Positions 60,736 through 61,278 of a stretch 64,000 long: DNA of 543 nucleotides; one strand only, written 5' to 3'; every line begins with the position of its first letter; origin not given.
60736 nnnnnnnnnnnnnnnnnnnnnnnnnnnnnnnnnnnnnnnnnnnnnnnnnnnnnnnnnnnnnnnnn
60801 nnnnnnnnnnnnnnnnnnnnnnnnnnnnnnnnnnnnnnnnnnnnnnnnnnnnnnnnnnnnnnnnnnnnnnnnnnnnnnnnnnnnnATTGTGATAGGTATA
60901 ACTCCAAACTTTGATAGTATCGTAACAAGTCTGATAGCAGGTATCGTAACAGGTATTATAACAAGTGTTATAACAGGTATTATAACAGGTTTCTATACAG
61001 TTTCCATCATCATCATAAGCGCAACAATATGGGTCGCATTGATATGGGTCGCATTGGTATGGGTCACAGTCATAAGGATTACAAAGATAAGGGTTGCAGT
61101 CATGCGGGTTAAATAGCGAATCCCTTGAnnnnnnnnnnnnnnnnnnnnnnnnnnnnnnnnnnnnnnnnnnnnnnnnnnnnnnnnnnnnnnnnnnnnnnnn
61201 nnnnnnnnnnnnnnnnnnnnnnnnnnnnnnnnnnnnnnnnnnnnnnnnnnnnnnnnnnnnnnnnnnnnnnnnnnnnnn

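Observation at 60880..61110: Cys/Tyr-rich micro-repeats inside a T9SS zincin protease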

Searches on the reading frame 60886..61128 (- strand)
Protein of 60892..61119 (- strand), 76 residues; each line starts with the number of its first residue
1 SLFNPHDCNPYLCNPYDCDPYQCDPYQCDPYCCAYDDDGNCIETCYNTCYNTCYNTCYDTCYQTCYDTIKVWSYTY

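Call 23: search_solved_structures(query=window:60892-61119:-, max_evalue=10, show_alignments=3)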
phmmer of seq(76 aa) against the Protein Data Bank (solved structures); distinct sequences matched with E-value up to 10: 0.

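Call 26: search_protein_representatives(alignment_id=A1)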
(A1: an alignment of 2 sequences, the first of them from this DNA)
Query: 2 sequences, 78 profile positions. Proteins with E-value up to 0.001 (for the whole library): 68; up to 1e-10: 15; up to 1e-30: 0. The best 68 are listed.
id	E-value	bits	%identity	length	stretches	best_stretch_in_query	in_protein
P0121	1.0e-25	105.8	-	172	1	1-78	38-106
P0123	2.7e-20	88.4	-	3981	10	6-30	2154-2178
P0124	5.7e-17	77.7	-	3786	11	11-30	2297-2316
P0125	2.0e-15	72.8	-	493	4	20-69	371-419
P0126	4.7e-15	71.5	-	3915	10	6-30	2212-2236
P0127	9.0e-15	70.7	-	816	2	3-63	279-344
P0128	2.2e-14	69.4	-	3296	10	7-35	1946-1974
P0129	6.3e-13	64.8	-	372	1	6-71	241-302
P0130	2.0e-12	63.2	-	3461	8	10-31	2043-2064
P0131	3.5e-12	62.4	-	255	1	5-68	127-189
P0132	4.4e-12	62.0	-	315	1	5-71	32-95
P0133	8.7e-12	61.1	-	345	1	6-70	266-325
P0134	1.7e-11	60.1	-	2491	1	5-69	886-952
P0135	2.3e-11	59.8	-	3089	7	6-26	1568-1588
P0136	4.3e-11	58.9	-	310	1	4-68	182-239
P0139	4.5e-10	55.6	-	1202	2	3-59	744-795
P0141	9.8e-10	54.5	-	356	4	6-34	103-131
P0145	7.7e-09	51.7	-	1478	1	13-75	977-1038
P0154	3.2e-07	46.4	-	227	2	8-69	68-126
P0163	5.3e-06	42.6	-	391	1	6-78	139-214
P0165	8.2e-06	41.9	-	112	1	20-65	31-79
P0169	1.6e-05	41.0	-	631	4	6-38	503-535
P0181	4.7e-04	36.3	-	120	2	45-73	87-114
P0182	5.4e-04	36.1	-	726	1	3-73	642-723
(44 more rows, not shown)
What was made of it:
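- Tried and rejected: The index is poorly suited to this composition, and the exhaustive HMMER search (call 26) was what worked.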

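Call 38: search_protein_families(library=pfam, proteins=[P0131, P0136, P0132, P0134, P0139, P0169, P0182, P0141, P0163, P0154], max_evalue=0.01)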
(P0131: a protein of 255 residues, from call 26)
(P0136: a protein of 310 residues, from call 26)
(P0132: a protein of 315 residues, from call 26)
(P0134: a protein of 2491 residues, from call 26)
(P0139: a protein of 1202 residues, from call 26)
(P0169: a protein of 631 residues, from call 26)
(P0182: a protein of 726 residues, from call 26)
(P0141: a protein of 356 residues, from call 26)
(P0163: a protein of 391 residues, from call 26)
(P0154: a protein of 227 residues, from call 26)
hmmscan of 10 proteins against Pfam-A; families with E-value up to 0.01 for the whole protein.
P0131 (255 aa): 0 families

P0136 (310 aa): 1 family
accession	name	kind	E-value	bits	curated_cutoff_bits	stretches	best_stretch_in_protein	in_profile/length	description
PF01391.23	Collagen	-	3.2e-07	30.4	27.2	1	62-98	4-40/60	Collagen triple helix repeat (20 copies)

P0132 (315 aa): 0 families

P0134 (2491 aa): 3 families
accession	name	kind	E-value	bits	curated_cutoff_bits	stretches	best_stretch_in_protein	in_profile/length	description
PF18911.6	PKD_4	-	4.5e-18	65.5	27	2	1892-1968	2-78/85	PKD domain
PF18962.6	Por_Secre_tail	-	1.3e-10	41.8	27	1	2414-2487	1-73/75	Secretion system C-terminal sorting domain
PF00801.26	PKD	-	3.4e-05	24.2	23.5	1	1906-1962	14-70/80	PKD domain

P0139 (1202 aa): 6 families
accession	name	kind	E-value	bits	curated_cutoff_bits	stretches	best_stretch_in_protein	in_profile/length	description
PF18962.6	Por_Secre_tail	-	3.3e-11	43.8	27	1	1131-1194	1-65/75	Secretion system C-terminal sorting domain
PF13472.12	Lipase_GDSL_2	-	1.9e-09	38.7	32.9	1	34-280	2-177/178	GDSL-like Lipase/Acylhydrolase family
PF00657.28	Lipase_GDSL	-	0.0003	21.4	23.6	1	31-281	1-203/208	GDSL-like Lipase/Acylhydrolase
PF18911.6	PKD_4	-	0.00039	20.9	27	0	883-934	3-52/85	PKD domain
PF06832.18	BiPBP_C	-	0.0018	18.5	26.8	1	1069-1108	43-85/90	Penicillin-Binding Protein C-terminus Family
PF00801.26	PKD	-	0.0036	17.7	23.5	0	886-925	2-41/80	PKD domain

P0169 (631 aa): 1 family
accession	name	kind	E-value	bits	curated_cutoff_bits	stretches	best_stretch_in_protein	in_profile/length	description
PF07963.17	N_methyl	-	0.00012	22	21.2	1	2-25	3-26/27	Prokaryotic N-terminal methylation motif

P0182 (726 aa): 4 families
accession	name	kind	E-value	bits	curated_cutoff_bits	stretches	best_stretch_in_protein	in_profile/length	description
PF00041.27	fn3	-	1.3e-05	25.8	25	1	132-203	2-71/84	Fibronectin type III domain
PF07963.17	N_methyl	-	3.5e-05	23.6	21.2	1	2-24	4-26/27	Prokaryotic N-terminal methylation motif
PF22352.2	K319L-like_PKD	-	0.0032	17.9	27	0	142-203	10-71/84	K319L-like, PKD domain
PF19077.6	Big_13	-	0.0057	17.6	27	0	490-513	74-98/102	Bacterial Ig-like domain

P0141 (356 aa): 0 families

P0163 (391 aa): 2 families
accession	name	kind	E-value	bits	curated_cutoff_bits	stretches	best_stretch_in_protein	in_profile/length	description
PF07699.19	Ephrin_rec_like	-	3.9e-07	30.2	23.1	2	257-304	1-48/48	Tyrosine-protein kinase ephrin type A/B receptor-like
PF23091.2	TNFR_ELAPOR1_6th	-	0.0039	17.5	33.2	1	92-119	12-37/41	ELAPOR1-like, TNF receptor-like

P0154 (227 aa): 0 families

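Call 41: predict_structure(alignment_id=A2)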
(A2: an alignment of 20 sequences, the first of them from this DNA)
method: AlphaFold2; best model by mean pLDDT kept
length: 81 residues; sequences in the alignment: 20
mean_pLDDT: 60.9   pTM: 0.41
mean pLDDT of the five models: 60.9, 56.7, 55.8, 53.4, 53.3
residues with pLDDT >= 90: 3; 70-90: 22; 50-70: 34; < 50: 22
segments of 3 or more residues with pLDDT < 50: 1-15, 77-81
pLDDT, mean of each block of 10 residues (from residue 1): 40 49 55 76 80 72 65 52 44
secondary structure, 60 per line:
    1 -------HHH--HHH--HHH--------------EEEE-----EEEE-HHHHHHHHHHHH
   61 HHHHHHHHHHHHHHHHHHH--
elements in order: E35-38 E44-47 H49-79
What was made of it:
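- AF2 puts a beta-hairpin at the connector (call 41).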

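Call 44: fold_search(model_id=the predicted structure, library=pdb)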
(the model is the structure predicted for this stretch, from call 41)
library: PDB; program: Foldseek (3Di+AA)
matches with E <= 10: 0; with E <= 0.001: 0
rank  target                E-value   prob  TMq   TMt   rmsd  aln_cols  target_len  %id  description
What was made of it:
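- Closest known: Beetle antifreeze protein TmAFP. Different: There is no sequence or PDB match (calls 23, 44).
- Tried and rejected: A PDB sequence search (call 23) and Foldseek of the module model (call 44) each gave 0 hits.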

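Call 49: search_protein_families(library=ncbifam, proteins=[P0125, P0141, P0131, P0127, P0169, P0165, P0181, P0132, P0154, P0136], max_evalue=0.1)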
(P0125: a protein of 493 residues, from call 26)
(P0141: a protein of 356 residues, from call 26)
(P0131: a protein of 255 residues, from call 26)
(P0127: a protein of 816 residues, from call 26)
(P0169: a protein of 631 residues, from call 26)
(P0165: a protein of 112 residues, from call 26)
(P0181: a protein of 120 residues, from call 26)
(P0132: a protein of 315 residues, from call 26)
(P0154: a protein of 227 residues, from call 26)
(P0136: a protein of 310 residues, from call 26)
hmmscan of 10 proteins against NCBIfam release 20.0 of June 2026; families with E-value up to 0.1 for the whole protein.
P0125 (493 aa): 2 families
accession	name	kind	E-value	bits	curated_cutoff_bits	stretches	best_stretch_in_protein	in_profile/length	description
TIGR04114.1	tSAM_targ_Cxxx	repeat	6.6e-05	23.2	20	0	243-252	1-10/18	Cys-rich repeat-containing protein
TIGR04117.1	Syntroph_Cxxx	paralog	0.013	15.6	50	1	392-437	53-97/98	Cys-Xaa-Xaa-Xaa repeat radical SAM target protein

P0141 (356 aa): 0 families

P0131 (255 aa): 0 families

P0127 (816 aa): 3 families
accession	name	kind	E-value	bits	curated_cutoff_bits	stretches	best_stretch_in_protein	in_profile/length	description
TIGR04183.1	Por_Secre_tail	domain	2.2e-08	34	23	1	737-815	1-71/72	T9SS type A sorting domain-containing protein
TIGR04114.1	tSAM_targ_Cxxx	repeat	2.5e-05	24.5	20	1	338-355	1-18/18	Cys-rich repeat-containing protein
NF052323.1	T9SSA_dep_M6i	equivalog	0.00035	18.6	600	1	733-805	959-1029/1043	T9SS-dependent M6-like inactivated metalloprotease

P0169 (631 aa): 7 families
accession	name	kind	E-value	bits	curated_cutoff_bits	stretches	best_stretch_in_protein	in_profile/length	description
NF040999.1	pilin_ComGC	equivalog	4e-07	30.1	75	1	4-89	2-82/84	competence type IV pilus major pilin ComGC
NF047446.1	barrel_OmpL47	domain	5e-05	23.7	40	1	256-321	3-61/68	OmpL47-type beta-barrel domain-containing protein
TIGR02532.1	IV_pilin_GFxxxE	domain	7.8e-05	22.4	16.3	1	3-26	1-24/24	prepilin-type N-terminal cleavage/methylation domain-containing protein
NF041013.1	T4P_ComGE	equivalog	0.00093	19.2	49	1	4-72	4-73/83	competence type IV pilus minor pilin ComGE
NF007862.0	PRK10574.1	equivalog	0.0078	16.4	138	1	2-31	3-32/145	prepilin peptidase-dependent pilin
TIGR01710.1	typeII_sec_gspG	equivalog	0.025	14.6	88.85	1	5-48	2-45/134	type II secretion system major pseudopilin GspG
NF041002.1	pilin_ComGF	equivalog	0.089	13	80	0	4-47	2-45/139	competence type IV pilus minor pilin ComGF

P0165 (112 aa): 1 family
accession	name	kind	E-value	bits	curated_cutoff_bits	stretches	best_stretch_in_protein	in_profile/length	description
TIGR04117.1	Syntroph_Cxxx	paralog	0.046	13.8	50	1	32-73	58-94/98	Cys-Xaa-Xaa-Xaa repeat radical SAM target protein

P0181 (120 aa): 2 families
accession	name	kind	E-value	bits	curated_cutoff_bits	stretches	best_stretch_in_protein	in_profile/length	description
TIGR04117.1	Syntroph_Cxxx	paralog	1.1e-05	25.4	50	1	47-109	35-94/98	Cys-Xaa-Xaa-Xaa repeat radical SAM target protein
TIGR04114.1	tSAM_targ_Cxxx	repeat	0.00055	20.3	20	0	84-100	2-18/18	Cys-rich repeat-containing protein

P0132 (315 aa): 1 family
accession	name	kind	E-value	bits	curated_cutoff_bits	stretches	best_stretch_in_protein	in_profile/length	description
TIGR04114.1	tSAM_targ_Cxxx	repeat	0.011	16.2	20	1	68-83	3-18/18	Cys-rich repeat-containing protein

P0154 (227 aa): 0 families

P0136 (310 aa): 4 families
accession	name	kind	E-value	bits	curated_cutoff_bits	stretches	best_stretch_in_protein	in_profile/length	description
NF046116.1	adhesin_Lcl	equivalog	4.7e-06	25.4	500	1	62-101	120-159/431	collagen-like adhesin Lcl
NF038329.2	gly_rich_SclB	equivalog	1.4e-05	24.3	325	1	62-99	250-287/442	LPXTG-anchored collagen-like adhesin Scl2/SclB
NF038330.1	adhesin_SclA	exception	2.8e-05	23.9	400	1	62-98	150-222/405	LPXTG-anchored collagen-like adhesin Scl1/SclA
NF038313.3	HisXaaSer_A4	exception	0.0068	17.3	55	1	58-98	51-91/93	His-Xaa-Ser repeat protein HxsA4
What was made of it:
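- On CXXX-repeat radical SAM target (TIGR04114 / PF27846): Ortholog P0127 scores 24.5 bits, so the result sits at the borderline and depends on repeat number (call 49).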

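Call 54: find_encoding_contigs(protein=P0181, flank=6000, max_places=3)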
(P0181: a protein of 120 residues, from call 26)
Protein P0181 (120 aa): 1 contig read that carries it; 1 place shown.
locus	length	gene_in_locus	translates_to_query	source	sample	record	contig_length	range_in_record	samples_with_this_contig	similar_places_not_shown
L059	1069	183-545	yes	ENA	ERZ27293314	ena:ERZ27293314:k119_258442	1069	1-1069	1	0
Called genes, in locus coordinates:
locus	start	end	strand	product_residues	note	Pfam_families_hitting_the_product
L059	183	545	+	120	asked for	PF27846:tSAM_targ_Cxxx_rpt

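Call 55: find_encoding_contigs(protein=P0125, flank=6000, max_places=3)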
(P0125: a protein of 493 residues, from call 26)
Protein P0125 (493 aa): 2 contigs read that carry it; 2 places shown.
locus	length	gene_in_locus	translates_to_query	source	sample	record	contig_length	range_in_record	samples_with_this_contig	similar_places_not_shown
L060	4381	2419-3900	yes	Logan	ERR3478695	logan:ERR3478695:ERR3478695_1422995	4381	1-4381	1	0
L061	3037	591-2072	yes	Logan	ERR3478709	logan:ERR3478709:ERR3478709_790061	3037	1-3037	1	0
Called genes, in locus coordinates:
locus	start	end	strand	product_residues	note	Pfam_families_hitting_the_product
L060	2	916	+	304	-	?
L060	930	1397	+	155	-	-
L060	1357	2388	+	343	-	PF04055:Radical_SAM, PF13186:SPASM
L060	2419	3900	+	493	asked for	PF27846:tSAM_targ_Cxxx_rpt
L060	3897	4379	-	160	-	?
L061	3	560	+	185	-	?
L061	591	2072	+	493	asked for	PF27846:tSAM_targ_Cxxx_rpt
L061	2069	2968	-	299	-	PF13431:TPR_17 (faint), PF07719:TPR_2 (weak), PF13428:TPR_14 (faint), PF00515:TPR_1 (weak), PF13181:TPR_8 (faint), PF14559:TPR_19 (faint)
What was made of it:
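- On CXXX-repeat radical SAM target (TIGR04114 / PF27846): The positive control P0125 has one next door (call 55).
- Arm2 is close in sequence to radical-SAM target repeats (calls 49, 55). The arm2-only protein P0125, (CYDx)n, lies directly after a Radical_SAM+SPASM gene (call 55), and its unit is nearly the same tetrapeptide.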

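Call 56: find_encoding_contigs(protein=P0165, flank=6000, max_places=3)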
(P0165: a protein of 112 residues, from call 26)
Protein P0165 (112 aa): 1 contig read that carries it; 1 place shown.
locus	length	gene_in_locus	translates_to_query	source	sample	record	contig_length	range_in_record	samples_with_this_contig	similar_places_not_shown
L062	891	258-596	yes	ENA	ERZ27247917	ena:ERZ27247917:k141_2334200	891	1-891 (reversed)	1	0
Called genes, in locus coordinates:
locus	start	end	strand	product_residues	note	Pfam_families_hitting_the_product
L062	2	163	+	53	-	?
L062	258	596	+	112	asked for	PF27846:tSAM_targ_Cxxx_rpt (weak)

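Call 68: find_encoding_contigs(protein=P0154, flank=3000, max_places=2)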
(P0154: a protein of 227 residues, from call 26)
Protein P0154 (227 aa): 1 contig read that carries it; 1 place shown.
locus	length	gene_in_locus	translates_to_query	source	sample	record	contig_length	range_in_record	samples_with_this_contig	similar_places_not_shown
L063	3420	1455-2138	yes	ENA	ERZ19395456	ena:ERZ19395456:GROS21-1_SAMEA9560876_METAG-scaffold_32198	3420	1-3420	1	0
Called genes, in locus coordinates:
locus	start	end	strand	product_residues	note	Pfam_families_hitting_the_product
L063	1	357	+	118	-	?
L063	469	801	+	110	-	-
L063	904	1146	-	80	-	-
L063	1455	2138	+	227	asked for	-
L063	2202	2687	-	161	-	-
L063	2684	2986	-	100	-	-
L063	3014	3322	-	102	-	-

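Call 69: find_encoding_contigs(protein=P0127, flank=6000, max_places=2)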
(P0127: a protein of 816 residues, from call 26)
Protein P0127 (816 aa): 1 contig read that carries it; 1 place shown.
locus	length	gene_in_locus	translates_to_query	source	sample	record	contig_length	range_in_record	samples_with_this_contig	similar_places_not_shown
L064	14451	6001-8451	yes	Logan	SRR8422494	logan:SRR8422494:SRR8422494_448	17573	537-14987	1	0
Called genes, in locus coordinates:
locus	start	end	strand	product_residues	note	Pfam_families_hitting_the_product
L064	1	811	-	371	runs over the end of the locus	PF04471:Mrr_cat (weak)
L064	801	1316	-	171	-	-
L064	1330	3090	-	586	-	PF01580:FtsK_SpoIIIE (faint), PF05872:HerA_C (faint), PF12846:AAA_10 (faint), PF13401:AAA_22 (faint)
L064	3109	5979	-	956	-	PF25778:DUF7948, PF06739:SBBP (weak), PF18962:Por_Secre_tail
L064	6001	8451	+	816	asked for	PF18962:Por_Secre_tail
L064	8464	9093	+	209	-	-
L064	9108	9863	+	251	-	PF16961:OmpA_like (faint)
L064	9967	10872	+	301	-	PF13408:Zn_ribbon_recom (weak)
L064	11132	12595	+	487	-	PF00392:GntR, PF00155:Aminotran_1_2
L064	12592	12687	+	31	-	-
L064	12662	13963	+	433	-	PF00155:Aminotran_1_2 (weak), PF00266:Aminotran_5, PF01053:Cys_Met_Meta_PP, PF01041:DegT_DnrJ_EryC1 (weak), PF01212:Beta_elim_lyase (weak)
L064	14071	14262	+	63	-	-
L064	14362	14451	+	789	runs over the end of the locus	PF28559:TPR_SusR (faint), PF17874:TPR_MalT (faint), PF00515:TPR_1 (weak), PF13424:TPR_12, PF00515:TPR_1, PF07719:TPR_2 (weak), PF00515:TPR_1 (weak), PF07228:SpoIIE, +8 more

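Call 78: find_homologous_proteins(query=A2, max_evalue=0.001)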
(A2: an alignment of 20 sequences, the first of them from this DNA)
Query A2 (20 sequences) (81 aa, profile of the alignment): 2 proteins with E <= 0.001 among 356 candidates.
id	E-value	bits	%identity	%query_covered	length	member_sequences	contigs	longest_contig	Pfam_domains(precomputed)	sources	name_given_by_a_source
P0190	1.3e-6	46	48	49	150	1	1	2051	-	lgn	-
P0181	7.1e-4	37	63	40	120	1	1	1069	PF27846.1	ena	-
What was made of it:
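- Tried and rejected: Repeating it with the 20-sequence alignment (call 78) again found 2.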
